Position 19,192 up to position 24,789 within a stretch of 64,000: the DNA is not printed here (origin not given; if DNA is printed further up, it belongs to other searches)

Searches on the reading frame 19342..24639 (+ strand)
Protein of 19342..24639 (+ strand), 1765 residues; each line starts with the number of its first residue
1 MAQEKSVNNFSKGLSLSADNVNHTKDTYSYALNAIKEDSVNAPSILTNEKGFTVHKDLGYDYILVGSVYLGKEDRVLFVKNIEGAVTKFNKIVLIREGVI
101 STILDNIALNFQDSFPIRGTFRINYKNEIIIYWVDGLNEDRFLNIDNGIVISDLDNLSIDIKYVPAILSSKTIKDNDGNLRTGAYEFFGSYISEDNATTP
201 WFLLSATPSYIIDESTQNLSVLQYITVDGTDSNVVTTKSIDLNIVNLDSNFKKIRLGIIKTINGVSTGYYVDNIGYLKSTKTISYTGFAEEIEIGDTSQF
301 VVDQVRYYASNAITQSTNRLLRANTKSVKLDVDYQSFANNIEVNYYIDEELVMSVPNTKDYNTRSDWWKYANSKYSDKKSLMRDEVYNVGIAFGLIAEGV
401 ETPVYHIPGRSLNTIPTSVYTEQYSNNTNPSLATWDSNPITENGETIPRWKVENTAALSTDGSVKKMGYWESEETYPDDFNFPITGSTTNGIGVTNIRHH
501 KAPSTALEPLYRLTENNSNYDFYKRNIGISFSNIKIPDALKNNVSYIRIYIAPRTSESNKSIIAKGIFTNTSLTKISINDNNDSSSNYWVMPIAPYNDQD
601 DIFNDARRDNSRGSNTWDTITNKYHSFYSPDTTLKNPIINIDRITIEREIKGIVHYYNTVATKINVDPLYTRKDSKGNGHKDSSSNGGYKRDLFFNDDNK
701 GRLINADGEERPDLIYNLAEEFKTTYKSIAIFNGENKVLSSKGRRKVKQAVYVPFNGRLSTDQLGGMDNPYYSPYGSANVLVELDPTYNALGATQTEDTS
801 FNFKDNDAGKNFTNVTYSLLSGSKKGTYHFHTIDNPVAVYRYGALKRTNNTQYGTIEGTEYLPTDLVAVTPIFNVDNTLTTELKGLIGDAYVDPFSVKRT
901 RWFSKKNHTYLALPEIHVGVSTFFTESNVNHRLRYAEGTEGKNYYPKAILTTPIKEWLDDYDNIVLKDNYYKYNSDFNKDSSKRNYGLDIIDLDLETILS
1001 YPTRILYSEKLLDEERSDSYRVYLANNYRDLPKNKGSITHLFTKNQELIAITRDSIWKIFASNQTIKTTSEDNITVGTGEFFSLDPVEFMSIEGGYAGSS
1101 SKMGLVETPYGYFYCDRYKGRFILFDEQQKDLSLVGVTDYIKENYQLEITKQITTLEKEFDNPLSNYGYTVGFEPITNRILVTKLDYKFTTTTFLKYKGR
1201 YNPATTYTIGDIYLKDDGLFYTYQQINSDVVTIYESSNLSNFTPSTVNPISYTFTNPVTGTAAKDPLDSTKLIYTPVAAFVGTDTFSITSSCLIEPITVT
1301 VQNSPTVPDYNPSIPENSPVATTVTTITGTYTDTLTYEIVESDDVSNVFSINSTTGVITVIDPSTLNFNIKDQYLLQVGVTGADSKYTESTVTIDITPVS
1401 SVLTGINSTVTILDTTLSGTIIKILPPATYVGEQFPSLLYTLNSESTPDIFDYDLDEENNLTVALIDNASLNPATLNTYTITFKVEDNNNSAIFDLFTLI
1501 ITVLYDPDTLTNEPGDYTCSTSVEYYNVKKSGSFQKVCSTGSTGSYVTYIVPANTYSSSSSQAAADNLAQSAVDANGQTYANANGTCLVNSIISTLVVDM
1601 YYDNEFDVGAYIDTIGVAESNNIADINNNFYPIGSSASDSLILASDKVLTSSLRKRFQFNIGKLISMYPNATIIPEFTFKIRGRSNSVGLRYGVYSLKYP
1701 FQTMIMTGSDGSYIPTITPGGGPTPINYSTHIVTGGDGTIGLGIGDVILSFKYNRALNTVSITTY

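Call 10: search_protein_families(library=phrogs, proteins=[window:19342-24639:+], max_evalue=0.001)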
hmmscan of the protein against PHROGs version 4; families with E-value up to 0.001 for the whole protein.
window:19342-24639:+ (1765 aa): 1 family
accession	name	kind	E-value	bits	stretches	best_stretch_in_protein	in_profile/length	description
phrog_15100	-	head and packaging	1.9e-39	135.8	2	942-1191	1099-1354/1783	virion structural protein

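Call 27: search_protein_families(library=pfam, proteins=[window:19342-24639:+], max_evalue=0.01)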
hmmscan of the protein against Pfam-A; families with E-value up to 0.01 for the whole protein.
window:19342-24639:+ (1765 aa): 3 families
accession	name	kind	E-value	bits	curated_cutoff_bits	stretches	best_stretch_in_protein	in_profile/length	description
PF25731.1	crAss_MUZ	-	2.3e-36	125.8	27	2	639-1153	785-1172/1224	Crassvirus muzzle protein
PF19404.4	DUF5977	-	4.1e-23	82.2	25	1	1525-1587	1-64/65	Family of unknown function (DUF5977)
PF00028.23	Cadherin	-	1.3e-06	29.1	28.8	1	1311-1396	2-92/93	Cadherin domain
